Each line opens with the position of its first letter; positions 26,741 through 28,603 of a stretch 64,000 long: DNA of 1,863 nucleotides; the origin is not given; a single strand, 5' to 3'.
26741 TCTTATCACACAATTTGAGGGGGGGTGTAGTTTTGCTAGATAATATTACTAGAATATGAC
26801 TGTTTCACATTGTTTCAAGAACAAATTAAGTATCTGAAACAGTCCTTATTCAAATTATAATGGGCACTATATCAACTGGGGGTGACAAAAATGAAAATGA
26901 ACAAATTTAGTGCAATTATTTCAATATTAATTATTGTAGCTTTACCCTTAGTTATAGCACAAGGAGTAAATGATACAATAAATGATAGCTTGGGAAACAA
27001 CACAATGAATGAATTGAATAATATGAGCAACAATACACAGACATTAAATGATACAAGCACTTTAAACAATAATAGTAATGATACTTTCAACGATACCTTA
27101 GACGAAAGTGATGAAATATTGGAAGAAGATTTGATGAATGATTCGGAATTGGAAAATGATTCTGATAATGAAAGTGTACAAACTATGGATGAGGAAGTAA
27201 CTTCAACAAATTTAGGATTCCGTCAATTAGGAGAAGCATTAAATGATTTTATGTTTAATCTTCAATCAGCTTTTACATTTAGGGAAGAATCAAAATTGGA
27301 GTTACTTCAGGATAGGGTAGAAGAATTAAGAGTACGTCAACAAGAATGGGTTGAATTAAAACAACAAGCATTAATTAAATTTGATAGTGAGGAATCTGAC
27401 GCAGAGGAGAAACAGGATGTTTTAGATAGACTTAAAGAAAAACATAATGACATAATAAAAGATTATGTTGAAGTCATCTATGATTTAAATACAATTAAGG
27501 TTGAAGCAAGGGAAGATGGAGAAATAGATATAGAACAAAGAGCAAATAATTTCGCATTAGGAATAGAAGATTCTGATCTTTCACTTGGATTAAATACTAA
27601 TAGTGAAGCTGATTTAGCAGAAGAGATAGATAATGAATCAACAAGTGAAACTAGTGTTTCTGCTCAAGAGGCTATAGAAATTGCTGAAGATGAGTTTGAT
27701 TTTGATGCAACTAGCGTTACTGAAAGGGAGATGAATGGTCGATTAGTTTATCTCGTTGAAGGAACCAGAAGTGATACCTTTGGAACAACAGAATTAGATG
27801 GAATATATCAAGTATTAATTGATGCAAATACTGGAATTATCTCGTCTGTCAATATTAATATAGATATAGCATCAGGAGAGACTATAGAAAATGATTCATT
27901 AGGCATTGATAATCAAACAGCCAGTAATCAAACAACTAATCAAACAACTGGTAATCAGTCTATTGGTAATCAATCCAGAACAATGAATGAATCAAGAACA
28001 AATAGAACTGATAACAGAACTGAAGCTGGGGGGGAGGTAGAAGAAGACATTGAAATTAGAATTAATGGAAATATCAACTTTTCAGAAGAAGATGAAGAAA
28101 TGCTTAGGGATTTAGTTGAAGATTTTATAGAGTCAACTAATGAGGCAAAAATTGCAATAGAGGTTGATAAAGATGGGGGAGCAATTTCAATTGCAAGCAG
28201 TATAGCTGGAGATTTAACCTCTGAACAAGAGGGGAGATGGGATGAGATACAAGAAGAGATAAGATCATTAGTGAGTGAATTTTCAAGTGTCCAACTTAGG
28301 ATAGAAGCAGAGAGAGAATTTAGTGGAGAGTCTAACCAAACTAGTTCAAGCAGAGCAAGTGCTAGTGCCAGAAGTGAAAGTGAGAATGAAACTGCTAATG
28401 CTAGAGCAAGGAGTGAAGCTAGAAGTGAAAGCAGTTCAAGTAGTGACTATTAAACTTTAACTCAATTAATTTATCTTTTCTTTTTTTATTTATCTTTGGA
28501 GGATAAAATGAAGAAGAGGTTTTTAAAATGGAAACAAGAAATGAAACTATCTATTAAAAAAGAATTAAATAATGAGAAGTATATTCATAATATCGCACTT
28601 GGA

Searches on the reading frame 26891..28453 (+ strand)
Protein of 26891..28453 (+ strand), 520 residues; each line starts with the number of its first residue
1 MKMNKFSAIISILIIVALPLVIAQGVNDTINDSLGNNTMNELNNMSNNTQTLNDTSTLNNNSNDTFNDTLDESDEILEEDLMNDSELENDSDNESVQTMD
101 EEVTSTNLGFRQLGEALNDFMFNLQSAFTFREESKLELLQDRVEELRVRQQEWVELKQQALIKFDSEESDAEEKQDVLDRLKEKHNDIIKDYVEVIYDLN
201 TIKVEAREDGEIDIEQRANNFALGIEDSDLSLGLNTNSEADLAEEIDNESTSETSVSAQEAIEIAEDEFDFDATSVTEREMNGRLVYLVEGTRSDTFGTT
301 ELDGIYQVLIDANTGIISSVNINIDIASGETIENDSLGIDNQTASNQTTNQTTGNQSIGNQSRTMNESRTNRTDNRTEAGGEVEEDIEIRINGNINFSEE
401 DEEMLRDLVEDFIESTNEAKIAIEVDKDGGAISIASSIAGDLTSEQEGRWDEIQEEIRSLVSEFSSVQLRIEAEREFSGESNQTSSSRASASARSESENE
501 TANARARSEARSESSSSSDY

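Call 9: search_protein_families(library=pfam, proteins=[window:26891-28453:+], max_evalue=0.01)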
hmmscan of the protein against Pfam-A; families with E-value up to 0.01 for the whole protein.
window:26891-28453:+ (520 aa): 2 families
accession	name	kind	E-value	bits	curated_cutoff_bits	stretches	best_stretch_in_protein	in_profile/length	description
PF03413.25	PepSY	-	1.1e-07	32.4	24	1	256-315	2-54/60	Peptidase propeptide and YPEB domain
PF18456.6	CmlA_N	-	0.0086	15.9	25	0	140-200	75-133/232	Diiron non-heme beta-hydroxylase N-terminal domain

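Call 49: find_encoding_contigs(protein=window:26891-28453:+, flank=4000, max_places=6)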
Protein window:26891-28453:+ (520 aa): 6 contigs read that carry it; 2 places shown.
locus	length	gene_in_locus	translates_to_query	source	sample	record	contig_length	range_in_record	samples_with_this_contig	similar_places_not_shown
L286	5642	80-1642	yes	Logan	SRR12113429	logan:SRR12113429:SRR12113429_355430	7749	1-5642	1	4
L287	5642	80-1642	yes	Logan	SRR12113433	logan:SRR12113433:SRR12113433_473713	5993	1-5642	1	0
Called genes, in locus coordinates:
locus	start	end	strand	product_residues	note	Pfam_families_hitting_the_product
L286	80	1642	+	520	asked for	PF03413:PepSY (weak)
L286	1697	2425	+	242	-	PF09835:DUF2062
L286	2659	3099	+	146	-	-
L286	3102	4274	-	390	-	PF07690:MFS_1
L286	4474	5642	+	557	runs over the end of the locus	PF04055:Radical_SAM, PF16199:Radical_SAM_C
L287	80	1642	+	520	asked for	PF03413:PepSY (weak)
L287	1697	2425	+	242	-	PF09835:DUF2062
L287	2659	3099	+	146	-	-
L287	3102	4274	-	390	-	PF07690:MFS_1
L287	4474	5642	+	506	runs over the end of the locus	?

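Call 57: search_protein_families(library=ncbifam, proteins=[window:26891-28453:+], max_evalue=0.01)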
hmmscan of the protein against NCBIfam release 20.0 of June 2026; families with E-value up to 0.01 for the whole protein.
window:26891-28453:+ (520 aa): 0 families
